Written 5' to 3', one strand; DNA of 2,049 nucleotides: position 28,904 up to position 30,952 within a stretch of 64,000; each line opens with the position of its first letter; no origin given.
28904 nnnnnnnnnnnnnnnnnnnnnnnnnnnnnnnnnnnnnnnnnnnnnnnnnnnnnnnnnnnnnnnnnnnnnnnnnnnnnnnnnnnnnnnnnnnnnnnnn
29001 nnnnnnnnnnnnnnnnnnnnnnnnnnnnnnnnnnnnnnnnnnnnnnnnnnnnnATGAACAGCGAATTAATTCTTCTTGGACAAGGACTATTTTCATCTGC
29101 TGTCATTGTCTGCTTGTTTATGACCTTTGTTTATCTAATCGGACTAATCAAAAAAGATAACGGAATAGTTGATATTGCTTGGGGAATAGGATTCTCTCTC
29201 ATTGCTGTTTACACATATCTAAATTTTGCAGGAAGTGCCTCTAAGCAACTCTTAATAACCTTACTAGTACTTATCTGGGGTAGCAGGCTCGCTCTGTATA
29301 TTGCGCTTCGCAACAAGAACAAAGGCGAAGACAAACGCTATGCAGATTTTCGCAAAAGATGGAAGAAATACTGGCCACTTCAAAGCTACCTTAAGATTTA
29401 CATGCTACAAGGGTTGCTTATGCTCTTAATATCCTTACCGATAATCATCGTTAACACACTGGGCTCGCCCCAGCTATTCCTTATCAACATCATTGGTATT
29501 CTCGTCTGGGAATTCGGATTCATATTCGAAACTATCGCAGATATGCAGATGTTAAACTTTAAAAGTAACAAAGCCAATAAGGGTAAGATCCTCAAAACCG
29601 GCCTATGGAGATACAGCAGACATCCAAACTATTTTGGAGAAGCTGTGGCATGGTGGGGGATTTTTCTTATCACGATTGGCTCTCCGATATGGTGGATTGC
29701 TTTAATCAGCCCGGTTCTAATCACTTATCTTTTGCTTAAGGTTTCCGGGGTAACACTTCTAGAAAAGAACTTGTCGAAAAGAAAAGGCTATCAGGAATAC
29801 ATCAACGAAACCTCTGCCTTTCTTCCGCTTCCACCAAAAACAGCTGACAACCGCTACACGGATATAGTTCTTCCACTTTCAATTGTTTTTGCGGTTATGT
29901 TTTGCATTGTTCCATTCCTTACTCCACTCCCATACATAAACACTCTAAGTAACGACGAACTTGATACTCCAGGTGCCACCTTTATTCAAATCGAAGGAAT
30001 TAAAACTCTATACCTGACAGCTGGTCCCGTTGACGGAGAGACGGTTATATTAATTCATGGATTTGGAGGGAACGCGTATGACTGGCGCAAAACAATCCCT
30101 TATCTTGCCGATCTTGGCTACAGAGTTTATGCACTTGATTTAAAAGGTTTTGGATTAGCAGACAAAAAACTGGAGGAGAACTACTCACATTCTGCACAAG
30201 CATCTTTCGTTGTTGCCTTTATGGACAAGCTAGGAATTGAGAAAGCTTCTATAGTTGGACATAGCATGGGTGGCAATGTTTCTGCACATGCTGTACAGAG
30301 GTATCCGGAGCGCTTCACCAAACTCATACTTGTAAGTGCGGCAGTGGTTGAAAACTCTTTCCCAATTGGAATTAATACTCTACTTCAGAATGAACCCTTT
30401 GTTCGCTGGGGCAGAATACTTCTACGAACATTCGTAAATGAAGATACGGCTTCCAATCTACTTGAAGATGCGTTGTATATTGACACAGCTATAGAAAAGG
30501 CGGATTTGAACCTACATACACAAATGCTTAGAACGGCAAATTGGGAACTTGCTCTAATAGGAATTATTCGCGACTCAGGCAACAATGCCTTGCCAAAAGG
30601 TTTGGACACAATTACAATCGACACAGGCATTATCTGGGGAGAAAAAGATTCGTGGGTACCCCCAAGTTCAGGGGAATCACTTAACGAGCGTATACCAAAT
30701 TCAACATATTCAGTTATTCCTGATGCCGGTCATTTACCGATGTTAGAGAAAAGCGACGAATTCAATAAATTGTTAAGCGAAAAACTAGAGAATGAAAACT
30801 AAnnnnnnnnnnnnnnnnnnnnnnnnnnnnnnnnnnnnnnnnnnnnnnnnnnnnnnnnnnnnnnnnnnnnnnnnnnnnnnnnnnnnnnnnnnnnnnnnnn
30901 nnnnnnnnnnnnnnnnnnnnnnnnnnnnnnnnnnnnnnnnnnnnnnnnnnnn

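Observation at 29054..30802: Fusion of an ICMT/steroid-reductase-like (DUF1295) membrane domain to an alpha/beta-hydrolase inside the carotenoid operon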

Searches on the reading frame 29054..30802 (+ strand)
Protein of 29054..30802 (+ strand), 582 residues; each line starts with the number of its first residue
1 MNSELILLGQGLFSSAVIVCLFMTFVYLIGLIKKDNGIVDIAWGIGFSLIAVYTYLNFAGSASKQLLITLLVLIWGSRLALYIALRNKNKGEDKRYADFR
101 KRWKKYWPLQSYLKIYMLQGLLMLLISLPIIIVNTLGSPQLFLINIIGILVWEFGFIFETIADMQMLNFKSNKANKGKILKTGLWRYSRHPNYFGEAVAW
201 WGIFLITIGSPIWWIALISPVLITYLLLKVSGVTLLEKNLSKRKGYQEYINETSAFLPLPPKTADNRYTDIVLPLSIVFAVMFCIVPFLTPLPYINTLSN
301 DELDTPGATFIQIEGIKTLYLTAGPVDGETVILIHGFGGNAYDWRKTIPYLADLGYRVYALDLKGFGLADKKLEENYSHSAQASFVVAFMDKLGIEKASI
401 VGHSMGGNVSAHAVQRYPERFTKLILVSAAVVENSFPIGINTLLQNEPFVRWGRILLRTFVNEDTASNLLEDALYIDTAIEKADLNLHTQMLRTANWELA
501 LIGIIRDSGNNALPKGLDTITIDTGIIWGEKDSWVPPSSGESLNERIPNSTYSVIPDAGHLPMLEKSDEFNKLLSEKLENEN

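Call 4: search_protein_families(library=pfam, proteins=[window:29054-30802:+], max_evalue=0.01)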
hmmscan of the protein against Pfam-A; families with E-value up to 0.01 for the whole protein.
window:29054-30802:+ (582 aa): 16 families
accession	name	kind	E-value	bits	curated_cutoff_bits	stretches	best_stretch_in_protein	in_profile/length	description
PF06966.17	DUF1295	-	4.4e-74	249.4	20.4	1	27-253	2-235/235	Protein of unknown function (DUF1295)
PF00561.26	Abhydrolase_1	-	3.2e-38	132.2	25.8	1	330-566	2-244/245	alpha/beta hydrolase fold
PF12697.13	Abhydrolase_6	-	6.6e-22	79.7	26.3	1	331-572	1-216/217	Alpha/beta hydrolase family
PF12146.15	Hydrolase_4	-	2.4e-20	73.3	27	1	330-566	6-238/239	Serine aminopeptidase, S33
PF02544.21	Steroid_dh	-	3.6e-07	30.7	22.6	1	146-214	43-111/150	3-oxo-5-alpha-steroid 4-dehydrogenase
PF04191.18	PEMT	-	8.6e-06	26.6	25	1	175-229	38-91/105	Phospholipid methyltransferase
PF05057.20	DUF676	-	5e-05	23.3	20.3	1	331-420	8-102/217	Putative serine esterase (DUF676)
PF06342.18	DUF1057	-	7.2e-05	22.4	21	1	327-409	35-117/297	Alpha/beta hydrolase of unknown function (DUF1057)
PF00756.26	Esterase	-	8.4e-05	22.9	22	1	398-452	117-168/251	Putative esterase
PF10230.15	LIDHydrolase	-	0.00012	22.4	27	0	356-429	33-118/262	Lipid-droplet associated hydrolase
PF04140.19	ICMT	-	0.00013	22.8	24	1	174-228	30-82/95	Isoprenylcysteine carboxyl methyltransferase (ICMT) family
PF21846.1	DUF6905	-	0.00017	22.4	27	1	10-83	29-102/106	Domain of unknown function (DUF6905)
PF07819.20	PGAP1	-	0.00076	19.7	24.3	0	396-417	91-114/233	PGAP1-like alpha/beta domain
PF09752.15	ABHD18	-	0.0045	16.6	21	0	387-579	166-350/351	Alpha/beta hydrolase domain containing 18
PF06821.19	Ser_hydrolase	-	0.0091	16.4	22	0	397-435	56-96/172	Serine hydrolase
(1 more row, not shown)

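Call 5: find_homologous_proteins(query=window:29054-30799:+, max_evalue=0.00001)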
Query window:29054-30799:+ (582 aa): 94 proteins with E <= 0.00001 among 8000 candidates.
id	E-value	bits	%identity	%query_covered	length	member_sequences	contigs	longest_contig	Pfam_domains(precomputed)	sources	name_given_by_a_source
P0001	0.0e+0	1309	100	100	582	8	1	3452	PF06966.18,PF12697.14,PF04191.19,PF00561.27,PF02544.22,PF12146.16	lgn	-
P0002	1.7e-152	527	45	99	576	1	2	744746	PF06966.18,PF12697.14,PF01738.25,PF00561.27,PF12146.16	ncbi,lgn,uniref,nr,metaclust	ncbi:MAG: Lipase 1 precursor [candidate division WS6 bacterium OLB20]|uniref:Lipase 1 n=1 Tax=candid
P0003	5.0e-74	268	45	52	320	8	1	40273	PF12697.14,PF00561.27,PF12146.16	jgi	jgi:pimeloyl-ACP methyl ester carboxylesterase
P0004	2.9e-72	262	52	42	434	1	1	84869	PF04140.20,PF06966.18,PF04191.19,PF02544.22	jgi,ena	jgi:steroid 5-alpha reductase family enzyme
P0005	5.0e-72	261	42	52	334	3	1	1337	PF00326.28,PF12697.14,PF01738.25,PF00561.27,PF06821.20,PF12146.16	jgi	jgi:pimeloyl-ACP methyl ester carboxylesterase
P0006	1.2e-70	257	51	44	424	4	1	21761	PF06966.18,PF04191.19,PF02544.22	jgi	-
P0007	4.6e-70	255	50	42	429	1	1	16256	PF06966.18,PF04191.19,PF02544.22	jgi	jgi:steroid 5-alpha reductase family enzyme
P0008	3.1e-69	252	44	50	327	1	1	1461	PF12697.14,PF01738.25,PF00561.27,PF12146.16,PF02230.23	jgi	jgi:pimeloyl-ACP methyl ester carboxylesterase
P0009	5.8e-69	251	49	44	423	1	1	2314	PF06966.18,PF04191.19,PF02544.22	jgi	-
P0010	1.2e-68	250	48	42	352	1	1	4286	PF06966.18,PF04191.19,PF02544.22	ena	-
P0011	2.0e-68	249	48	42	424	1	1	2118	PF06966.18,PF04191.19,PF02544.22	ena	-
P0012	2.8e-68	249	49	42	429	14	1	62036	PF06966.18,PF04191.19,PF02544.22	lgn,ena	-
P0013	4.5e-68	248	49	42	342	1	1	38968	PF06966.18,PF04191.19,PF02544.22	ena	-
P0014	9.5e-68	247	47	42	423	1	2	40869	PF06966.18,PF02544.22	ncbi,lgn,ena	-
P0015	1.3e-67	247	48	42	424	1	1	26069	PF06966.18,PF04191.19,PF02544.22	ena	-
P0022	1.5e-57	213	37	54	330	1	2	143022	PF12697.14,PF00561.27,PF12146.16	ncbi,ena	-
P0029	1.1e-52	197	35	53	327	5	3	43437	PF12697.14,PF00561.27,PF06821.20,PF12146.16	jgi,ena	-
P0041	1.2e-38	151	34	46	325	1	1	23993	PF12697.14,PF00561.27,PF12146.16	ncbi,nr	ncbi:MAG: alpha/beta hydrolase [Anaerolineae bacterium]|nr:alpha/beta hydrolase [Anaerolineae bacter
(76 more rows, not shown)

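Call 7: find_encoding_contigs(protein=P0002, flank=10000, max_places=3)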
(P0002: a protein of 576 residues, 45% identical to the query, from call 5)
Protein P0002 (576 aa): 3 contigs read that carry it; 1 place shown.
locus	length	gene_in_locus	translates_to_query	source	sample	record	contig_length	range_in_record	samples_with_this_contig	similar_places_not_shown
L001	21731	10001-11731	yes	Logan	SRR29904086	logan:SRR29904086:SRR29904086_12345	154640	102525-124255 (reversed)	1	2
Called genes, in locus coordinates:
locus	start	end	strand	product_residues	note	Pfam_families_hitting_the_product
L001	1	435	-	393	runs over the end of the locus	PF01204:Trehalase, PF22422:MGH1-like_GH, PF01204:Trehalase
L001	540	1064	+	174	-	PF00293:NUDIX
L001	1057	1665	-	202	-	PF00625:Guanylate_kin (weak)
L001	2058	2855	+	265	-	PF13302:Acetyltransf_3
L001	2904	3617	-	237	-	PF00093:VWC (weak), PF23334:VWC2L_2nd, PF05375:Pacifastin_I (weak)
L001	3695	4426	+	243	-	PF00072:Response_reg, PF00486:Trans_reg_C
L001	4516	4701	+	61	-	-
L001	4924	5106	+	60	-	-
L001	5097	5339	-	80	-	-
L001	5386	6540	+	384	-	PF00672:HAMP, PF00512:HisKA, PF02518:HATPase_c, PF14501:HATPase_c_5 (weak)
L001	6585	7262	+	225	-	PF04893:Yip1 (weak)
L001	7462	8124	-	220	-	PF01928:CYTH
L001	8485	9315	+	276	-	-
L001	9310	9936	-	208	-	-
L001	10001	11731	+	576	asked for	PF06966:DUF1295, PF01738:DLH (faint), PF12146:Hydrolase_4, PF00561:Abhydrolase_1, PF12697:Abhydrolase_6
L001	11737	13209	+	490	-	PF00070:Pyr_redox (faint), PF00890:FAD_binding_2 (weak), PF01266:DAO, PF01494:FAD_binding_3 (faint), PF01593:Amino_oxidase, PF01946:Thi4 (weak), PF03486:HI0933_like (faint), PF13450:NAD_binding_8, +2 more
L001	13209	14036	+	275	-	PF00494:SQS_PSY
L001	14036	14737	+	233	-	PF18916:Lycopene_cyc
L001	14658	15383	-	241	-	PF00535:Glycos_transf_2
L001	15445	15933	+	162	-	PF04240:Caroten_synth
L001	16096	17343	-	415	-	-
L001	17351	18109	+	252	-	PF01746:tRNA_m1G_MT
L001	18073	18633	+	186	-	-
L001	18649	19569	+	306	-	PF01699:Na_Ca_ex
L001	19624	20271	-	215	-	PF00406:ADK, PF13207:AAA_17, PF13238:AAA_18 (weak), PF13671:AAA_33 (weak), PF05191:ADK_lid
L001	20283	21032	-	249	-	PF01694:Rhomboid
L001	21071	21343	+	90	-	PF00462:Glutaredoxin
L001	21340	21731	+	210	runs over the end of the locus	PF00459:Inositol_P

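Call 9: find_encoding_contigs(protein=P0003, flank=8000, max_places=2)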
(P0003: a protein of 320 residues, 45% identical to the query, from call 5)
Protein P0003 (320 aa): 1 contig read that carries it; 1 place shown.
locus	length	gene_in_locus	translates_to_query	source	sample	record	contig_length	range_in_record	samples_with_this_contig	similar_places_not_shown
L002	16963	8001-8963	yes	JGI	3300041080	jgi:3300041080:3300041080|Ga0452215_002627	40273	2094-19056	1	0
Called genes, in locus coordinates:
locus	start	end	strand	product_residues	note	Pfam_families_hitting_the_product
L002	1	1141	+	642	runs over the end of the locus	PF20434:BD-FAE, PF00326:Peptidase_S9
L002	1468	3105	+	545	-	PF00211:Guanylate_cyc, PF13191:AAA_16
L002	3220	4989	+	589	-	PF13424:TPR_12 (faint)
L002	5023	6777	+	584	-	PF10602:RPN7 (faint), PF14559:TPR_19 (faint), PF00515:TPR_1 (faint), PF07719:TPR_2 (faint), PF07721:TPR_4 (faint), PF13176:TPR_7 (faint), PF13424:TPR_12 (weak), PF17874:TPR_MalT (weak), +4 more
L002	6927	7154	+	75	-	-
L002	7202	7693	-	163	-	PF11716:MDMPI_N (weak), PF12867:DinB_2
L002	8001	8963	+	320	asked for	PF00561:Abhydrolase_1, PF12146:Hydrolase_4, PF12697:Abhydrolase_6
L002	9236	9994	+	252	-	PF01040:UbiA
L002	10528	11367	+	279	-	PF00753:Lactamase_B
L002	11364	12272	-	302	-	PF00781:DAGK_cat, PF19279:YegS_C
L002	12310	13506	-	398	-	-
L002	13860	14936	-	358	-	-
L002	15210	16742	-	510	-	PF27054:Beta_methylindole_red_C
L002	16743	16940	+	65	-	-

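Call 10: find_encoding_contigs(protein=P0004, flank=8000, max_places=2)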
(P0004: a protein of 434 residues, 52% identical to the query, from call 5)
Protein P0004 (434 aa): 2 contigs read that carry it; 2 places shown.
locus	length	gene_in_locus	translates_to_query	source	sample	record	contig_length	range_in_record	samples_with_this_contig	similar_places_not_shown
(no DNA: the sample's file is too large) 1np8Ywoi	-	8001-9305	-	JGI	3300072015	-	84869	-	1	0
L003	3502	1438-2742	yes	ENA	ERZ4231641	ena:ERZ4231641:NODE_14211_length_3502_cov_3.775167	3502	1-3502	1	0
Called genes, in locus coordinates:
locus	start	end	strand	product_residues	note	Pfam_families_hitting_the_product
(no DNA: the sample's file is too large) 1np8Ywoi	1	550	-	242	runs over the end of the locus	-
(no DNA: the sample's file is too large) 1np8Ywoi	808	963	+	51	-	-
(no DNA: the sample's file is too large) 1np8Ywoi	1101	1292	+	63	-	PF00313:CSD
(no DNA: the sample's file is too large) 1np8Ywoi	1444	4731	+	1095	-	PF07516:SecA_SW (faint), PF07517:SecA_DEAD, PF01043:SecA_PP_bind, PF21090:P-loop_SecA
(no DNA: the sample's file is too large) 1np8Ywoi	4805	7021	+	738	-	PF01674:Lipase_2 (faint), PF00561:Abhydrolase_1, PF02089:Palm_thioest (weak), PF06028:DUF915 (weak)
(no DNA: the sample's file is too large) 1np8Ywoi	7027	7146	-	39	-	-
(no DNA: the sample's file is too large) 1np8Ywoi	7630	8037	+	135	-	-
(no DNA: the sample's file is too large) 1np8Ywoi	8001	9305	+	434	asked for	PF06966:DUF1295, PF02544:Steroid_dh, PF04191:PEMT (weak), PF04140:ICMT (faint)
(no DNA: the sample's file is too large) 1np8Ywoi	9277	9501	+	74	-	PF11127:YgaP-like_TM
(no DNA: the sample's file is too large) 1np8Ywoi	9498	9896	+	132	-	PF09945:DUF2177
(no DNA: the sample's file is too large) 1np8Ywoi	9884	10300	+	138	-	PF03013:Pyr_excise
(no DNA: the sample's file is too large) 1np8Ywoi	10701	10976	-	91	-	-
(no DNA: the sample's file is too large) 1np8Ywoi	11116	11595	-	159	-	PF00293:NUDIX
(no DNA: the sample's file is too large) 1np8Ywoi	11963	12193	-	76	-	-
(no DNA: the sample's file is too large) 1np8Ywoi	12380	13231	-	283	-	PF00892:EamA, PF03151:TPT (faint), PF06800:Sugar_transport, PF00892:EamA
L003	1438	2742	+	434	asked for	PF06966:DUF1295, PF02544:Steroid_dh, PF04191:PEMT (weak), PF04140:ICMT (faint)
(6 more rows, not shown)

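Call 11: find_encoding_contigs(protein=P0022, flank=8000, max_places=2)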
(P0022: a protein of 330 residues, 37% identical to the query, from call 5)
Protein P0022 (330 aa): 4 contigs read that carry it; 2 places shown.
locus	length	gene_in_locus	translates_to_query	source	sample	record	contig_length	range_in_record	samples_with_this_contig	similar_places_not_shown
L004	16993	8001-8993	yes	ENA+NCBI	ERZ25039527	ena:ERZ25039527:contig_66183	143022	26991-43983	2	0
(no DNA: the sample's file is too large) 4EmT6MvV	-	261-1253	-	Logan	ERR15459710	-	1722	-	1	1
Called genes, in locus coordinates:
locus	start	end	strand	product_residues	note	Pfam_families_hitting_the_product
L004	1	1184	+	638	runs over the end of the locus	PF16177:ACAS_N, PF00501:AMP-binding, PF13193:AMP-binding_C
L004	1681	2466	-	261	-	-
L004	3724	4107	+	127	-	-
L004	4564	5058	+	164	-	-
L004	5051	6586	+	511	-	PF01266:DAO (weak), PF01593:Amino_oxidase, PF13450:NAD_binding_8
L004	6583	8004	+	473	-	PF00875:DNA_photolyase, PF03441:FAD_binding_7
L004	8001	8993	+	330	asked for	PF12146:Hydrolase_4, PF00561:Abhydrolase_1, PF12697:Abhydrolase_6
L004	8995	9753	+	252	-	PF03073:TspO_MBR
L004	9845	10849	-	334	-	-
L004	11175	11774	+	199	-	PF01022:HTH_5 (weak), PF09860:DUF2087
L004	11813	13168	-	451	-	PF13546:DDE_5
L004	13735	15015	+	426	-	PF00764:Arginosuc_synth, PF20979:Arginosuc_syn_C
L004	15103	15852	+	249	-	PF00206:Lyase_1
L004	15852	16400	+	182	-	PF14698:ASL_C2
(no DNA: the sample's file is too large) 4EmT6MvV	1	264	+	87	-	?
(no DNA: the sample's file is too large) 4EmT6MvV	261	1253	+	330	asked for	PF12146:Hydrolase_4, PF00561:Abhydrolase_1, PF12697:Abhydrolase_6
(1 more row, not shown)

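Call 17: find_related_loci(query=A1, collection=genome_contigs, flank=10000)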
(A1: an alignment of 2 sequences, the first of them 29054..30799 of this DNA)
Query A1 (582 aa) in genome_contigs; peptide patterns used: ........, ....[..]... (x = any residue, [..] = any of these).
112 stretches matched a pattern; 55 encode a relative of the query (tblastn E <= 1e-3); 55 distinct loci.
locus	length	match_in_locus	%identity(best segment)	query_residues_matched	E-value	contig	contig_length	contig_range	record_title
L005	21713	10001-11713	45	1-574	2e-156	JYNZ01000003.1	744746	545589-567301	MAG: candidate division WS6 bacterium OLB20 TR69_WS6001CONTIG000003, whole genome shotgun sequence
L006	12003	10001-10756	50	15-266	2e-80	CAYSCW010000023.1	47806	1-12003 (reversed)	MAG TPA_asm: uncultured Eubacteriales bacterium isolate binchicken_co34_437 genome assembly, contig: NODE_948_length_478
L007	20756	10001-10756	50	15-266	1e-78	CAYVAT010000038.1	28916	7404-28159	MAG TPA_asm: uncultured Eubacteriales bacterium isolate binchicken_co178_256 genome assembly, contig: NODE_2300_length_2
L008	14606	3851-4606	48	15-266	1e-78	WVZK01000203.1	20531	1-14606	MAG: Candidatus Aminicenantes bacterium isolate CS4-C017 C_merged_R1_(paired)_contig_38165, whole genome shotgun sequenc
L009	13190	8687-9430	51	15-262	3e-78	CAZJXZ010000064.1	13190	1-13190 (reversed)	MAG TPA_asm: uncultured Eubacteriales bacterium isolate binchicken_co383_20 genome assembly, contig: NODE_1510_length_13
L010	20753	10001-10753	48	12-262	7e-78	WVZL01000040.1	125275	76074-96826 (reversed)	MAG: Candidatus Aminicenantes bacterium isolate CS4-C018 C_merged_R1_(paired)_contig_3980, whole genome shotgun sequence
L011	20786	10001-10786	48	5-266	7e-78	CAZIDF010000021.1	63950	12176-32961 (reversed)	MAG TPA_asm: uncultured Eubacteriales bacterium isolate SRP185410_co2_332 genome assembly, contig: NODE_371_length_63950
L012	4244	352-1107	48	15-266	1e-77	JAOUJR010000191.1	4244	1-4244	MAG: Nitrospirota bacterium isolate 8_1_Jan_SF_Bin13 8_1_Jan_SF_Bin13_scaffold_15538_c1, whole genome shotgun sequence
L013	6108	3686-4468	48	12-272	1e-77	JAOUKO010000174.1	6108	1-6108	MAG: Candidatus Aminicenantes bacterium isolate 8_1_Jan_SF_Bin49 8_1_Jan_SF_Bin49_scaffold_8577_c1, whole genome shotgun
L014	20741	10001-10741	49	15-261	9e-76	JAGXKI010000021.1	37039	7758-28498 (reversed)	Bacterium isolate GSL_GB14_3 NODE_179_length_37039_cov_9.82493, whole genome shotgun sequence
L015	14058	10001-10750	46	14-262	5e-75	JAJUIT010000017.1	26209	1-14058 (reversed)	MAG: Synergistaceae bacterium isolate bin97 k141_614161_length_26209_cov_12.4729, whole genome shotgun sequence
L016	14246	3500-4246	47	11-258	3e-72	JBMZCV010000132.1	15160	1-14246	MAG: Chitinophagales bacterium isolate ME_XS_2203_1_bin_61 ME_XS_2203_1_bin_61_144, whole genome shotgun sequence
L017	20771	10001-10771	47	2-258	7e-72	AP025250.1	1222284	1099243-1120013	Candidatus Dependentiae bacterium Noda2021 DNA, complete genome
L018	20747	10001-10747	44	14-262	1e-67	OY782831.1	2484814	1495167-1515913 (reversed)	MAG: Candidatus Cloacimonadales bacterium isolate 04309a76-b7cc-48c3-85ee-0a4392eb1095 genome assembly, chromosome: 1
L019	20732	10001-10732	50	15-258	6e-67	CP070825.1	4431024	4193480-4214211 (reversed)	MAG: Candidatus Aminicenantes bacterium isolate bin112 chromosome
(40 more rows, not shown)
